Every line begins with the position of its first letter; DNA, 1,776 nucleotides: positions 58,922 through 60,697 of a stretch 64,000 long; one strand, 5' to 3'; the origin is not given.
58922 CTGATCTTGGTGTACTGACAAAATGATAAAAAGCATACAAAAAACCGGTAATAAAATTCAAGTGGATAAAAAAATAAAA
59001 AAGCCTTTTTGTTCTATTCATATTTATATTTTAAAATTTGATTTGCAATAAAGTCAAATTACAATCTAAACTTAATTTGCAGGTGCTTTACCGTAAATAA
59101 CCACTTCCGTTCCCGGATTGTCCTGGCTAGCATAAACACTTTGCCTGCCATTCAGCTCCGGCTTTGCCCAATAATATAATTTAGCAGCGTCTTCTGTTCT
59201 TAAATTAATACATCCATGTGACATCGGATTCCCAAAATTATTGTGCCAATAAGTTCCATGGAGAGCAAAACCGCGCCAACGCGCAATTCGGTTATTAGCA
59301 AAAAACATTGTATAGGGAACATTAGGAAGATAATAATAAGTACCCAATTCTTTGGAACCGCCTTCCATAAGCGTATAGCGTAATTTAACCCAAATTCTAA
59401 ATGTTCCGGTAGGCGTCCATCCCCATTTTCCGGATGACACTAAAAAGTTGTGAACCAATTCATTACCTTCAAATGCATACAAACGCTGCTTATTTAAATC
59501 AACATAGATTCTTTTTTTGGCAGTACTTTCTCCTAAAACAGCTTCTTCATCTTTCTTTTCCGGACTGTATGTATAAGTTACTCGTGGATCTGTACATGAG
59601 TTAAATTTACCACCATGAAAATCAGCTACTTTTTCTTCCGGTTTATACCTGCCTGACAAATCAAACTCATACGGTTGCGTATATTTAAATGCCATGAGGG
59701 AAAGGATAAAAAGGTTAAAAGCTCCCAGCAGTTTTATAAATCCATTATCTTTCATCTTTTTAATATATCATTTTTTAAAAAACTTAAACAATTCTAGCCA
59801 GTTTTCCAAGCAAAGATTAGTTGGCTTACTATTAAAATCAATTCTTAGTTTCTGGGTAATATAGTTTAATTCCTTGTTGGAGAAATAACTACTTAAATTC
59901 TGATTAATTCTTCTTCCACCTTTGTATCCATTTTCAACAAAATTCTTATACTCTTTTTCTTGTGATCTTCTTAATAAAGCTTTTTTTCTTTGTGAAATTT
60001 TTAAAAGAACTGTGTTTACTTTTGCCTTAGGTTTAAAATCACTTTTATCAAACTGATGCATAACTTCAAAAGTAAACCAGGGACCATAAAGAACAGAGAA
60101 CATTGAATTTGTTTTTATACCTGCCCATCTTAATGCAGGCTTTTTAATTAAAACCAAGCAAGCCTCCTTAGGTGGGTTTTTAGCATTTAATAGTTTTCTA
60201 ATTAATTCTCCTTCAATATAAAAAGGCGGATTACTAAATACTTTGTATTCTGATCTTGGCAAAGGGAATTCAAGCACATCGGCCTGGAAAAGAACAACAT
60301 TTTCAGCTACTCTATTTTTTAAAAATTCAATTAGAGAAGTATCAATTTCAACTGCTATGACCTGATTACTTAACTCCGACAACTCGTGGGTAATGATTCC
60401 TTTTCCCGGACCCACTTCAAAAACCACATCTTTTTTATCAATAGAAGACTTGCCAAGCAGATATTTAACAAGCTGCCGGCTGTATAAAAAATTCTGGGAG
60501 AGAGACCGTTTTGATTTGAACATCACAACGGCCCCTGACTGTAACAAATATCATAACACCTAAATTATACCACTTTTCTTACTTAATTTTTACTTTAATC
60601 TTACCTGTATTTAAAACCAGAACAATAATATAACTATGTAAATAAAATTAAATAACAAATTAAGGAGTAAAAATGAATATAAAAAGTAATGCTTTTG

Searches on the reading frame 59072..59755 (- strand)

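Call 88: search_protein_families(library=pfam, proteins=[window:59072-59755:-], max_evalue=0.001)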
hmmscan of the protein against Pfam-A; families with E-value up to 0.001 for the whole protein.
window:59072-59755:- (227 aa): 1 family
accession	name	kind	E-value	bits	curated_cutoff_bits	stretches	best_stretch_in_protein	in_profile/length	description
PF03734.19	YkuD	-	5.1e-22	79.5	23.4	1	81-220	2-146/146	L,D-transpeptidase catalytic domain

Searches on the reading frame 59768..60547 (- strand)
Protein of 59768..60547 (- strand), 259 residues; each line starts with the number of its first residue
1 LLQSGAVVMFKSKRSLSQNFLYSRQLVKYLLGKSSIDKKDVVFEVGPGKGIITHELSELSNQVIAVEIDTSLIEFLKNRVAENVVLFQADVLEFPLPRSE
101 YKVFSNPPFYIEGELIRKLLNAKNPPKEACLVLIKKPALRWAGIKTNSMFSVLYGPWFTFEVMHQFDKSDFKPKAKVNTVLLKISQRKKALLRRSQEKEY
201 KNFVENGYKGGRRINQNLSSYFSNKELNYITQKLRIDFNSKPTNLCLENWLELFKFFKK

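Call 88: search_protein_families(library=pfam, proteins=[window:59768-60547:-], max_evalue=0.001)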
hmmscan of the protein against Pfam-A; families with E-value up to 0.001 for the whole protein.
window:59768-60547:- (259 aa): 5 families
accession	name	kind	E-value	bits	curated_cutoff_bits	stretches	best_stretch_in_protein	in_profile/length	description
PF00398.26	RrnaAD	-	3e-43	148.2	24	1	10-258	2-262/263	Ribosomal RNA adenine dimethylase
PF13649.12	Methyltransf_25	-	7.6e-06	27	27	1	42-103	1-67/97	Methyltransferase domain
PF08241.18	Methyltransf_11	-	4.2e-05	24.5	21.2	1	44-100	2-60/95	Methyltransferase domain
PF13847.12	Methyltransf_31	-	0.00054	20.1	27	1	36-109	1-84/145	Methyltransferase domain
PF05175.20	MTS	-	0.00062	19.9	23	0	38-114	31-113/170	Methyltransferase small domain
